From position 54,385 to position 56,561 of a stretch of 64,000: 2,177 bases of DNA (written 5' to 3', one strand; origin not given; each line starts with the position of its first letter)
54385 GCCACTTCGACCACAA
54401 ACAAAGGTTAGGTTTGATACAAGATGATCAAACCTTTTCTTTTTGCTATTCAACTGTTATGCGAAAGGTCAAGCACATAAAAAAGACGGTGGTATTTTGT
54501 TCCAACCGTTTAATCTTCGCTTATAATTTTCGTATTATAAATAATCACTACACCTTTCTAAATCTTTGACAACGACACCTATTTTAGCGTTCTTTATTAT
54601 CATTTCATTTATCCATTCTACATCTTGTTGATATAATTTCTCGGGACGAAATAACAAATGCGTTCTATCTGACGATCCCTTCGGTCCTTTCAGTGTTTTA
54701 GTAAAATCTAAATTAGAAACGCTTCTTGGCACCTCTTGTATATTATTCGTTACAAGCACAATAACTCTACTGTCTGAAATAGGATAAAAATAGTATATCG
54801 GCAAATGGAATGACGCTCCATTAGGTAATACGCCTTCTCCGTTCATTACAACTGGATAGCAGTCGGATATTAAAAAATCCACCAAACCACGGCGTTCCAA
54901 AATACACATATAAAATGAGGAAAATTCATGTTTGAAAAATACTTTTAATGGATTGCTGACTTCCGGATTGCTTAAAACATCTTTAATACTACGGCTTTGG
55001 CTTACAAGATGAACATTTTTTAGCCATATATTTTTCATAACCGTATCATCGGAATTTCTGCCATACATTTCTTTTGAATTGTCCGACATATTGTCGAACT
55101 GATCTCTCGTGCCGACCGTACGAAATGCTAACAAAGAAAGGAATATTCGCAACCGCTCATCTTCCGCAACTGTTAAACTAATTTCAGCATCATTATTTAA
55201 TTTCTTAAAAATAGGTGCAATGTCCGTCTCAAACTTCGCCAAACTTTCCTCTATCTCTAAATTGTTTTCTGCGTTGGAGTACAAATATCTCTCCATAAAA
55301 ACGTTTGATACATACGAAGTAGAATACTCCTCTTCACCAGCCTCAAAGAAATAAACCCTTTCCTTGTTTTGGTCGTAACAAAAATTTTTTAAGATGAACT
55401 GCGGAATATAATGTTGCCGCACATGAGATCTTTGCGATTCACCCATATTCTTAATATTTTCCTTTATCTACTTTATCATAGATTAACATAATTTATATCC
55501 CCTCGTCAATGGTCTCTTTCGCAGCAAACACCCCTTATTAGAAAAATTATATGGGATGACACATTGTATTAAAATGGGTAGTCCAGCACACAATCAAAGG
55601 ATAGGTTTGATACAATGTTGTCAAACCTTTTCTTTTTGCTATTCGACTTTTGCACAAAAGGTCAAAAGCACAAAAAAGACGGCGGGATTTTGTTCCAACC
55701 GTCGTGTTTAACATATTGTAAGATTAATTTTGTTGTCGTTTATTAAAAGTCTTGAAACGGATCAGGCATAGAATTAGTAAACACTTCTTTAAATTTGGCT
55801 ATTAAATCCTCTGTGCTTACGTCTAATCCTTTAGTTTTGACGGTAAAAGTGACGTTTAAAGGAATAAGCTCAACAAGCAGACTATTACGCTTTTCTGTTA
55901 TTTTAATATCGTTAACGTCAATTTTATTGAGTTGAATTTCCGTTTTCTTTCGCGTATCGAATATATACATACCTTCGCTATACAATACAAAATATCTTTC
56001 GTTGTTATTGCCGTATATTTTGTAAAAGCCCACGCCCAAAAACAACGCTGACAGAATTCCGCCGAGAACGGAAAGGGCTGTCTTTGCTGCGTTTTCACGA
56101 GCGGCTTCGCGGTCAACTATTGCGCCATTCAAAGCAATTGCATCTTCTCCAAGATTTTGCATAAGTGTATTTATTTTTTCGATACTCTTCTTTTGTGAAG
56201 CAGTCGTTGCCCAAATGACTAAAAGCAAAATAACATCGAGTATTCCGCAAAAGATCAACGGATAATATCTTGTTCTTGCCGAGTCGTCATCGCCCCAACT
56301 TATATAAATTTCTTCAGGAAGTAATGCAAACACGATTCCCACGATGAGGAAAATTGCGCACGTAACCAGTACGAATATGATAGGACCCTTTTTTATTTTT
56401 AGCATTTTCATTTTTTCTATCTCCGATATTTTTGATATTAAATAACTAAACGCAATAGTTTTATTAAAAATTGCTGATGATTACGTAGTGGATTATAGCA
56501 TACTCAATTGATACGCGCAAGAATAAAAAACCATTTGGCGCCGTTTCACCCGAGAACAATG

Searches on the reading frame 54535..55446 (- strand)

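Call 73: search_protein_families(library=pfam, proteins=[window:54535-55446:-], max_evalue=0.001)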
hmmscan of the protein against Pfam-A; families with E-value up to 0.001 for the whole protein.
window:54535-55446:- (303 aa): 1 family
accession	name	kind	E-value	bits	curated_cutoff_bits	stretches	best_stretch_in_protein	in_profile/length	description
PF14022.11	DUF4238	-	3.9e-38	131.9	27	1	10-292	1-276/281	Protein of unknown function (DUF4238)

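Call 78: search_protein_families(library=padloc, proteins=[window:54535-55446:-], max_evalue=0.001)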
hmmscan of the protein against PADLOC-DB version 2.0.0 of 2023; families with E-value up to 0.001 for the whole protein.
window:54535-55446:- (303 aa): 1 family
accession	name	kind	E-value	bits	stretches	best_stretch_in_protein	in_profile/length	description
PDLC03000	DUF4238-Pers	-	0.00042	17.9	1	12-117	8-115/309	-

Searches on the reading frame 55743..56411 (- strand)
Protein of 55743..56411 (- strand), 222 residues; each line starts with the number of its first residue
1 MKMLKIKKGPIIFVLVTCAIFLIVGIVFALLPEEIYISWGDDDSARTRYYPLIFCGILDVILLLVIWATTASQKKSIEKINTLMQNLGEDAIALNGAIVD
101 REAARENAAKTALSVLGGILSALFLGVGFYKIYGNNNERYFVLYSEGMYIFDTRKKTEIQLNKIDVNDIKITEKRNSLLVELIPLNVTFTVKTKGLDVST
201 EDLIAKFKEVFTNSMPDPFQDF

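Call 73: search_protein_families(library=pfam, proteins=[window:55743-56411:-], max_evalue=0.001)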
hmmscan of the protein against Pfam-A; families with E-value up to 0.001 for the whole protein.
window:55743-56411:- (222 aa): 1 family
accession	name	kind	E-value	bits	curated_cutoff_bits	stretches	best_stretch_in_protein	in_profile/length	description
PF13567.11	DUF4131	-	0.00055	20.1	31.6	0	12-111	6-86/165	Domain of unknown function (DUF4131)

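Call 78: search_protein_families(library=padloc, proteins=[window:55743-56411:-], max_evalue=0.001)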
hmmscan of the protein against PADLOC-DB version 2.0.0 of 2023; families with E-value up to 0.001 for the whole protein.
window:55743-56411:- (222 aa): 0 families
